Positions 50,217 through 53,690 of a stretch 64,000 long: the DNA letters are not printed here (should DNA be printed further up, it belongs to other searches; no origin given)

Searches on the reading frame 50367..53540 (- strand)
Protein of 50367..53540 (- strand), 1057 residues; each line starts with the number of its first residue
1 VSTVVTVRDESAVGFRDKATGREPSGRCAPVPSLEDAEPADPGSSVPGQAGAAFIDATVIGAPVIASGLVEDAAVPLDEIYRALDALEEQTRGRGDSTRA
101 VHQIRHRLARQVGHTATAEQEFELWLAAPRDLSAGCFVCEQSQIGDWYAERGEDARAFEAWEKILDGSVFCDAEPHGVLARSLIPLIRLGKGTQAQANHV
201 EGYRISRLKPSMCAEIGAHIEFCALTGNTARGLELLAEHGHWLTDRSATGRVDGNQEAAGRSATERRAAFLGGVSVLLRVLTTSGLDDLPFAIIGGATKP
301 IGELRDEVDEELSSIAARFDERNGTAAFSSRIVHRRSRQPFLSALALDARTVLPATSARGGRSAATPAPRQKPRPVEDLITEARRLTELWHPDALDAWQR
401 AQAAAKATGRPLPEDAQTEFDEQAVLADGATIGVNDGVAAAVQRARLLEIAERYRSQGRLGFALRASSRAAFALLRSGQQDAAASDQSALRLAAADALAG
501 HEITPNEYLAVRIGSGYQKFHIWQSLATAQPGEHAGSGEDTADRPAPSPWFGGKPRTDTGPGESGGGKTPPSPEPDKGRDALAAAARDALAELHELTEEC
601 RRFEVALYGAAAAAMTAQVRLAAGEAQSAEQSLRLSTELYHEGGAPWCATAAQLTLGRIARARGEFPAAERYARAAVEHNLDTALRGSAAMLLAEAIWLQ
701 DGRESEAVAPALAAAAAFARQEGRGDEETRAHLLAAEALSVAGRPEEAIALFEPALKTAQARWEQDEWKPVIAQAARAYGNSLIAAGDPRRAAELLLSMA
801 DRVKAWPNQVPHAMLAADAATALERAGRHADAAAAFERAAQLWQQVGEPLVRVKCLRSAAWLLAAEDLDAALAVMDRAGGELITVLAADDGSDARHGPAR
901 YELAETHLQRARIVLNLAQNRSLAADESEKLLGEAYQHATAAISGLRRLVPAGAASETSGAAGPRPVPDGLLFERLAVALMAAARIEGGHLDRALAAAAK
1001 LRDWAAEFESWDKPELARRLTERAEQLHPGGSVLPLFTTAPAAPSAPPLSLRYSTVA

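Call 6: search_protein_families(library=pfam, proteins=[window:50367-53540:-], max_evalue=0.1)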
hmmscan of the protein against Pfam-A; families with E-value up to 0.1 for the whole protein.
window:50367-53540:- (1057 aa): 6 families
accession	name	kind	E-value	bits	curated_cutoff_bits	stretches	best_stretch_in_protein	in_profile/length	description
PF17874.7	TPR_MalT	-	5e-05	23.2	45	1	611-760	162-311/336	MalT-like TPR region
PF13424.12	TPR_12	-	0.00064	20.3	30.1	2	819-878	9-71/77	Tetratricopeptide repeat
PF25058.1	ARM_TT21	-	0.046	14.1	27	0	732-875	10-117/155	Tetratricopeptide repeat protein 21 ARM repeat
PF13374.12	TPR_10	-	0.064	13.8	27.5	0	652-678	4-30/42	Tetratricopeptide repeat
PF07721.20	TPR_4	-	0.085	14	27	1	730-753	2-25/26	Tetratricopeptide repeat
PF00515.34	TPR_1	-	0.096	13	27.8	0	821-842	9-30/34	Tetratricopeptide repeat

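Call 7: search_protein_families(library=ncbifam, proteins=[window:50367-53540:-], max_evalue=0.1)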
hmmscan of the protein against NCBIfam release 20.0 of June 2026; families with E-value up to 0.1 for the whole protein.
window:50367-53540:- (1057 aa): 0 families

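Call 33: find_homologous_proteins(query=window:50367-53540:-)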
Query window:50367-53540:- (1057 aa): 622 proteins with E <= 0.001 among 8000 candidates; the best 120 are listed.
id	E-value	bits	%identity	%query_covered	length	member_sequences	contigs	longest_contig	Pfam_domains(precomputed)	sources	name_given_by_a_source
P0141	0.0e+0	2210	100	97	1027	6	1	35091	-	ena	-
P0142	0.0e+0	2006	91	97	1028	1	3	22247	-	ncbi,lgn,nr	ncbi:MAG TPA: hypothetical protein VFU74_03765 [Actinocrinis sp.]|nr:hypothetical protein [Actinocri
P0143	0.0e+0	1895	87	97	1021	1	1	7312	-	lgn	-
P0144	0.0e+0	1778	82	97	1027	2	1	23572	-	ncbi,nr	ncbi:MAG TPA: hypothetical protein VFU65_14400 [Actinocrinis sp.]|nr:hypothetical protein [Actinocri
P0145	0.0e+0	1605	79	94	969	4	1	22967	PF13424.13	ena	-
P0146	0.0e+0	1523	71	97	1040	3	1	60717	-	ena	-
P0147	0.0e+0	1088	58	91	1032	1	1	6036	-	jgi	jgi:tetratricopeptide (TPR) repeat protein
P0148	0.0e+0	1073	58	91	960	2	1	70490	-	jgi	-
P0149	0.0e+0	1061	60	85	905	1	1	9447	-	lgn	-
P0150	0.0e+0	1059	58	87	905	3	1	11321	PF13424.13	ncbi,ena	-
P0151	0.0e+0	1057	59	88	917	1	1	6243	-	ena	-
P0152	0.0e+0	1023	54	96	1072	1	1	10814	-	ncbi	-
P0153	2.7e-295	1001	58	84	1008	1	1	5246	-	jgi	-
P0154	4.1e-294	997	55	91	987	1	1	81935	-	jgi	jgi:tetratricopeptide (TPR) repeat protein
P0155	1.1e-292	992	57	83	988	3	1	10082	PF13424.13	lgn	-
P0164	2.8e-164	567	40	84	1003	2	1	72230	-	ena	-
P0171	5.5e-73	265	34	77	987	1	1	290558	-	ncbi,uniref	ncbi:tetratricopeptide repeat protein [Streptomyces sp. NPDC002994]|uniref:tetratricopeptide repeat 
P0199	1.5e-68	250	37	36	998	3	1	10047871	PF13424.13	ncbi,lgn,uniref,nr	ncbi:tetratricopeptide repeat protein [Streptomyces sp. NBC_01334]|uniref:tetratricopeptide repeat p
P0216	9.5e-68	247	36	40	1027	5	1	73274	-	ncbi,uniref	ncbi:tetratricopeptide repeat protein [Streptomyces sp. NPDC017638]|uniref:tetratricopeptide repeat 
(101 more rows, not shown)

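Call 34: find_encoding_contigs(protein=P0199, flank=10000, max_places=2)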
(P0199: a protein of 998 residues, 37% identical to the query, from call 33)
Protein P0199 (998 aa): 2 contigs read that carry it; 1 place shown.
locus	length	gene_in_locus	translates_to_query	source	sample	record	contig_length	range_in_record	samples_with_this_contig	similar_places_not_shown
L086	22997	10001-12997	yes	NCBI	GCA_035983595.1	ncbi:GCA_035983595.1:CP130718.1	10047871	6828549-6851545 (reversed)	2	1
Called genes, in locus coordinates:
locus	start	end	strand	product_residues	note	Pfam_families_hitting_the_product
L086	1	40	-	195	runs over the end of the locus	PF12724:Flavodoxin_5 (weak), PF00258:Flavodoxin_1 (weak), PF03358:FMN_red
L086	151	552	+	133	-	PF01638:HxlR, PF25213:HVO_A0261_N (weak), PF03551:PadR (weak)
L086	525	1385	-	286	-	PF01149:Fapy_DNA_glyco, PF06831:H2TH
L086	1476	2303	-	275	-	PF22935:RM44_endonuclase (faint), PF14622:Ribonucleas_3_3, PF00636:Ribonuclease_3, PF00035:dsrm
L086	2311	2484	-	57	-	PF01783:Ribosomal_L32p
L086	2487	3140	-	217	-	PF02620:YceD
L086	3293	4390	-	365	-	PF28068:Scy (faint)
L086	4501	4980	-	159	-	PF01467:CTP_transf_like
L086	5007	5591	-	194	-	PF03602:Cons_hypoth95, PF05175:MTS (weak), PF13649:Methyltransf_25 (weak)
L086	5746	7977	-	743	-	PF17191:RecG_wedge, PF01336:tRNA_anti-codon, PF00270:DEAD, PF04851:ResIII, PF00271:Helicase_C, PF19833:RecG_dom3_C (weak)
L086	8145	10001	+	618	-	PF02518:HATPase_c (faint), PF13589:HATPase_c_3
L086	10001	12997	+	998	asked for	PF13424:TPR_12 (weak)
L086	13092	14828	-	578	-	PF02734:Dak2, PF21645:FakA-like_M, PF13684:FakA-like_C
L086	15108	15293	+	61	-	PF00830:Ribosomal_L28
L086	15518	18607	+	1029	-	PF00486:Trans_reg_C (weak), PF03704:BTAD, PF07719:TPR_2 (faint), PF13191:AAA_16 (weak), PF13401:AAA_22 (weak), PF25872:HTH_77, PF17874:TPR_MalT (weak), PF13424:TPR_12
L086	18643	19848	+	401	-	PF01494:FAD_binding_3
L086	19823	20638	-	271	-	PF08543:Phos_pyr_kin, PF00294:PfkB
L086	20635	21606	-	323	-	PF00586:AIRS, PF02769:AIRS_C (faint)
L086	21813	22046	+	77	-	PF01037:AsnC_trans_reg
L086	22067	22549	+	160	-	PF12028:DUF3515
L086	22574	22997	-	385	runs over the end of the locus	PF01820:Dala_Dala_lig_N, PF07478:Dala_Dala_lig_C, PF02786:CPSase_L_D2 (weak)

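Call 35: find_encoding_contigs(protein=P0171, flank=10000, max_places=2)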
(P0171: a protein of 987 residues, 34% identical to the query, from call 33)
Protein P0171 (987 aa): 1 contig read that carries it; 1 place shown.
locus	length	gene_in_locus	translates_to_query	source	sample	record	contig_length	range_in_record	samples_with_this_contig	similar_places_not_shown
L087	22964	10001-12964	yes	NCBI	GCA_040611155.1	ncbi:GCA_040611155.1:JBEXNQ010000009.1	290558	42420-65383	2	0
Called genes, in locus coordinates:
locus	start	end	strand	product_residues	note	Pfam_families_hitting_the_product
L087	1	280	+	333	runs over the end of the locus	PF02322:Cyt_bd_oxida_II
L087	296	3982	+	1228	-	PF00664:ABC_membrane, PF13191:AAA_16 (faint), PF03193:RsgA_GTPase (faint), PF00005:ABC_tran, PF01926:MMR_HSR1 (faint), PF02463:SMC_N (faint), PF13304:AAA_21 (faint), PF00005:ABC_tran, +2 more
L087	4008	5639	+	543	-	PF01590:GAF, PF13185:GAF_2, PF01590:GAF, PF13185:GAF_2, PF13492:GAF_3, PF07730:HisKA_3, PF02518:HATPase_c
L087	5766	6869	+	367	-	PF01551:Peptidase_M23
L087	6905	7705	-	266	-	PF00702:Hydrolase (faint), PF05116:S6PP (faint), PF08282:Hydrolase_3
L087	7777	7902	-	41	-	-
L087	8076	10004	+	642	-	PF02518:HATPase_c (weak), PF13589:HATPase_c_3, PF00183:HSP90 (weak)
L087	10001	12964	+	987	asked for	-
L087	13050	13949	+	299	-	PF00296:Bac_luciferase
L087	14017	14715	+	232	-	PF11716:MDMPI_N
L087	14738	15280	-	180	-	PF01885:PTS_2-RNA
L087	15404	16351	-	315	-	PF00376:MerR, PF13411:MerR_1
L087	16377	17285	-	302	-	PF10118:Metal_hydrol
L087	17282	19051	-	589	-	PF00561:Abhydrolase_1, PF12146:Hydrolase_4, PF12697:Abhydrolase_6, PF00106:adh_short, PF01370:Epimerase (faint), PF08659:KR, PF13561:adh_short_C2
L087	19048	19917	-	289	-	PF00557:Peptidase_M24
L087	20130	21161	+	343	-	PF00005:ABC_tran, PF13304:AAA_21 (weak)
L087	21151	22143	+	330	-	-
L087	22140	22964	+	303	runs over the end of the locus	PF00005:ABC_tran, PF13304:AAA_21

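Call 36: find_encoding_contigs(protein=P0164, flank=10000, max_places=2)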
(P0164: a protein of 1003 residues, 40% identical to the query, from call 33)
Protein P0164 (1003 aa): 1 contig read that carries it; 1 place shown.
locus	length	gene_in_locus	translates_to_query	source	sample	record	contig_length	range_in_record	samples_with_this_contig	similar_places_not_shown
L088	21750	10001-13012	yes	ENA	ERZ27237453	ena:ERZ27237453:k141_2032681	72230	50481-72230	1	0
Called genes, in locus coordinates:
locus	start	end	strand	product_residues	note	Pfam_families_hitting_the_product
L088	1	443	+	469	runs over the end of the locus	PF01425:Amidase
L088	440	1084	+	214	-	PF11716:MDMPI_N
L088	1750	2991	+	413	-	PF03486:HI0933_like (faint), PF07992:Pyr_redox_2, PF00070:Pyr_redox, PF14759:Reductase_C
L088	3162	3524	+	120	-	PF01022:HTH_5, PF12802:MarR_2, PF12840:HTH_20, PF01047:MarR (weak)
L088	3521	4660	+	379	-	PF10604:Polyketide_cyc2 (weak), PF08327:AHSA1, PF01872:RibD_C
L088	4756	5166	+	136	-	PF00903:Glyoxalase, PF12681:Glyoxalase_2 (faint), PF18029:Glyoxalase_6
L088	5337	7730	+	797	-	PF02463:SMC_N (faint), PF03193:RsgA_GTPase (faint), PF20703:nSTAND1 (faint), PF13191:AAA_16 (faint), PF13555:AAA_29 (faint), PF13671:AAA_33 (faint), PF00684:DnaJ_CXXCXGXG (faint), PF00005:ABC_tran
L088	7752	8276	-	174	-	PF10604:Polyketide_cyc2 (weak), PF08327:AHSA1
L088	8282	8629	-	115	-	PF25213:HVO_A0261_N (weak), PF01022:HTH_5, PF01978:TrmB (weak), PF12802:MarR_2, PF12840:HTH_20, PF13412:HTH_24 (weak), PF24033:DUF7342 (weak), PF09339:HTH_IclR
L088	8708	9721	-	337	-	-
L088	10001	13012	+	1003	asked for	-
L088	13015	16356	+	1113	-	-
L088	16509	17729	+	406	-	PF00438:S-AdoMet_synt_N, PF02772:S-AdoMet_synt_M, PF02773:S-AdoMet_synt_C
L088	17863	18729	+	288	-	PF00296:Bac_luciferase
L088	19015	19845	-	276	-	-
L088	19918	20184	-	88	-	PF05016:ParE_toxin (faint)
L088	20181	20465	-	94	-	PF02604:PhdYeFM_antitox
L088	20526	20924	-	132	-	PF00903:Glyoxalase (weak), PF18029:Glyoxalase_6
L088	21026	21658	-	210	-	PF00440:TetR_N (weak), PF02909:TetR_C_1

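Call 47: search_protein_families(library=pfam, proteins=[L086:8145-10001:+, L087:8076-10004:+, L088:13015-16356:+], max_evalue=0.01)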
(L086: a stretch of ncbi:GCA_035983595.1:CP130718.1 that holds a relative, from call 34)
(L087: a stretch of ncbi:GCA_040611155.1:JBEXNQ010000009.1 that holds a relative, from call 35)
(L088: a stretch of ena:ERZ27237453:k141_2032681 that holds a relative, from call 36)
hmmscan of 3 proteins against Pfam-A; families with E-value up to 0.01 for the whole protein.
L086:8145-10001:+ (618 aa): 3 families
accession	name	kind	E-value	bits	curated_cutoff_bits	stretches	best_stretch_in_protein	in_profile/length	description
PF13589.12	HATPase_c_3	-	1.1e-07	32.4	25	1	38-159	4-117/137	Histidine kinase-, DNA gyrase B-, and HSP90-like ATPase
PF02518.31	HATPase_c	-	1.6e-05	25.8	26.4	1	41-174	10-104/111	Histidine kinase-, DNA gyrase B-, and HSP90-like ATPase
PF00183.23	HSP90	-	7.3e-05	22.3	24.4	1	279-397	157-277/518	Hsp90 protein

L087:8076-10004:+ (642 aa): 3 families
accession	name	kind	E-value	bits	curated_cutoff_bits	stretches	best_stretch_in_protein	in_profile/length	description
PF13589.12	HATPase_c_3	-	3.5e-09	37.2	25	1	53-154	4-97/137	Histidine kinase-, DNA gyrase B-, and HSP90-like ATPase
PF00183.23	HSP90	-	1.5e-06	27.9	24.4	1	295-416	154-277/518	Hsp90 protein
PF02518.31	HATPase_c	-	1.8e-06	28.8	26.4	1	56-189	10-105/111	Histidine kinase-, DNA gyrase B-, and HSP90-like ATPase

L088:13015-16356:+ (1113 aa): 1 family
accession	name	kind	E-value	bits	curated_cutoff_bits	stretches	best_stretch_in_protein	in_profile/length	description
PF13424.12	TPR_12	-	0.0042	17.7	30.1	1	176-239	10-76/77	Tetratricopeptide repeat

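Call 55: search_protein_families(library=padloc, proteins=[window:50367-53540:-, L086:8145-10001:+, L086:10001-12997:+], max_evalue=0.01)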
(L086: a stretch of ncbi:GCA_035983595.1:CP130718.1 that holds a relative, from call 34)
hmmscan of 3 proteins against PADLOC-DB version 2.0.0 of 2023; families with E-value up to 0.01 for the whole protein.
window:50367-53540:- (1057 aa): 0 families

L086:8145-10001:+ (618 aa): 6 families
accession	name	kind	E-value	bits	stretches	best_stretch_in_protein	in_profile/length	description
PDLC03972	TmtA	-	5.4e-09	32.7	1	19-136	23-128/1302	-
PDLC03966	TmtA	-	6.8e-07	25.4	1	22-135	28-137/1655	-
PDLC03968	TmtA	-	1.2e-05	21.2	1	33-135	71-158/1486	-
PDLC03419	REase_II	-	5.1e-05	19.8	1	17-136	6-120/695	Type II restriction enzyme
PDLC03964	TmtA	-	0.001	15.1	1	43-137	52-134/1538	-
PDLC03965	TmtA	-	0.0064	12.5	1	39-138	32-117/1370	-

L086:10001-12997:+ (998 aa): 0 families

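Call 58: search_dna_similar(query=window:50367-53450:-, collection=plasmids, mode=protein, max_rows=25)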
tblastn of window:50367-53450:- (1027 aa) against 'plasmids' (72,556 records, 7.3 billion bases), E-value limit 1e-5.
Records with a match: 5; places in all: 5; records where one place covers at least 80% of the query: 0.
Best place of each record, by identity: <60% 5.
By first word of the organism name: Streptomyces 4; Actinomyces 1.
By predicted mobility (MOB-suite, as given by PLSDB): non-mobilizable 4; mobilizable 1.
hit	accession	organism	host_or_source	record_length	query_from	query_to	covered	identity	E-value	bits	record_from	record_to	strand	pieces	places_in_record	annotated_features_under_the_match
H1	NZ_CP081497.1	Streptomyces sp. BHT-5-2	whole organism,plant soil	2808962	35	428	38%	34.2%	7e-37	159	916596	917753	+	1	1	none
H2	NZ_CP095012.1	Streptomyces sp. 2P-4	cell culture,mudflats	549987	35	362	32%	32.9%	2e-30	138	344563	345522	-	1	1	hypothetical protein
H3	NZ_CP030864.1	Streptomyces globosus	cell culture,environment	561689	35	362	32%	32.9%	2e-30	138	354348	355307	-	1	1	hypothetical protein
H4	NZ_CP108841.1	Streptomyces chartreusis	-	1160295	76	362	28%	36.1%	1e-32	145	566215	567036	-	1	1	none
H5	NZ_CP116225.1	Actinomyces oris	Homo sapiens,Cell culture,oral cavity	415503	45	311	26%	28.6%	6e-11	75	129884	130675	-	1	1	hypothetical protein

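Call 59: get_annotated_region(hit=H2, flank=7000)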
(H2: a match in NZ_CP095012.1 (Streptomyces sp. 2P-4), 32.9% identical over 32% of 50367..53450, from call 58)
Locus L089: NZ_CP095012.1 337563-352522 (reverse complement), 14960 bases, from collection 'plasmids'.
description: Streptomyces sp. 2P-4 plasmid unnamed1, complete sequence
organism: Streptomyces sp. 2P-4 (NCBI taxid 2931974)
taxonomy: Bacteria; Actinomycetota; Actinomycetes; Kitasatosporales; Streptomycetaceae; Streptomyces; Streptomyces sp. 2P-4
host: -; source: cell culture,mudflats; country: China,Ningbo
typing (MOB-suite, as given by PLSDB): non-mobilizable
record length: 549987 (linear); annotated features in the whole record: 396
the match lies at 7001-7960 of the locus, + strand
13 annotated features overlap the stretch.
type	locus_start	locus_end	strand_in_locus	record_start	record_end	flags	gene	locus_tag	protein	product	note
CDS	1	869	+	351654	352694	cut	-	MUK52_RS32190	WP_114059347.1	vWA domain-containing protein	-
CDS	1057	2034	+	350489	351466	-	-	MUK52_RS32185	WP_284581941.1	sigma-70 family RNA polymerase sigma factor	GO:0006352 - DNA-templated transcription initiation [Evidence IEA]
CDS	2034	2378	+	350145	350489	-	-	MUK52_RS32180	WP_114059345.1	hypothetical protein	-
CDS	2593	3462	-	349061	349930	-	-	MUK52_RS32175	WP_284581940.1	arylamine N-acetyltransferase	-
CDS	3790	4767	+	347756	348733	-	-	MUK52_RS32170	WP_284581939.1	hypothetical protein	-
CDS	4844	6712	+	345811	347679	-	-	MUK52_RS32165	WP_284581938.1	HSP90 family protein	GO:0006457 - protein folding [Evidence IEA]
CDS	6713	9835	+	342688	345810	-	-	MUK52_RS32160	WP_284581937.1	hypothetical protein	-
CDS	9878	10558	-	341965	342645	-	-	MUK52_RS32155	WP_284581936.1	hypothetical protein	-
CDS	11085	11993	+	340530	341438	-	-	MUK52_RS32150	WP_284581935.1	hypothetical protein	-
CDS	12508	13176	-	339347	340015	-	-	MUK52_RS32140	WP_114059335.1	DUF4097 family beta strand repeat-containing protein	-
CDS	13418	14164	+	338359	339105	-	-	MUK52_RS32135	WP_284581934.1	helix-turn-helix domain-containing protein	-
CDS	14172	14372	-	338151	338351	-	-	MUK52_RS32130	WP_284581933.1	hypothetical protein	-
CDS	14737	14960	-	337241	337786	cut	-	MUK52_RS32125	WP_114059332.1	GNAT family N-acetyltransferase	-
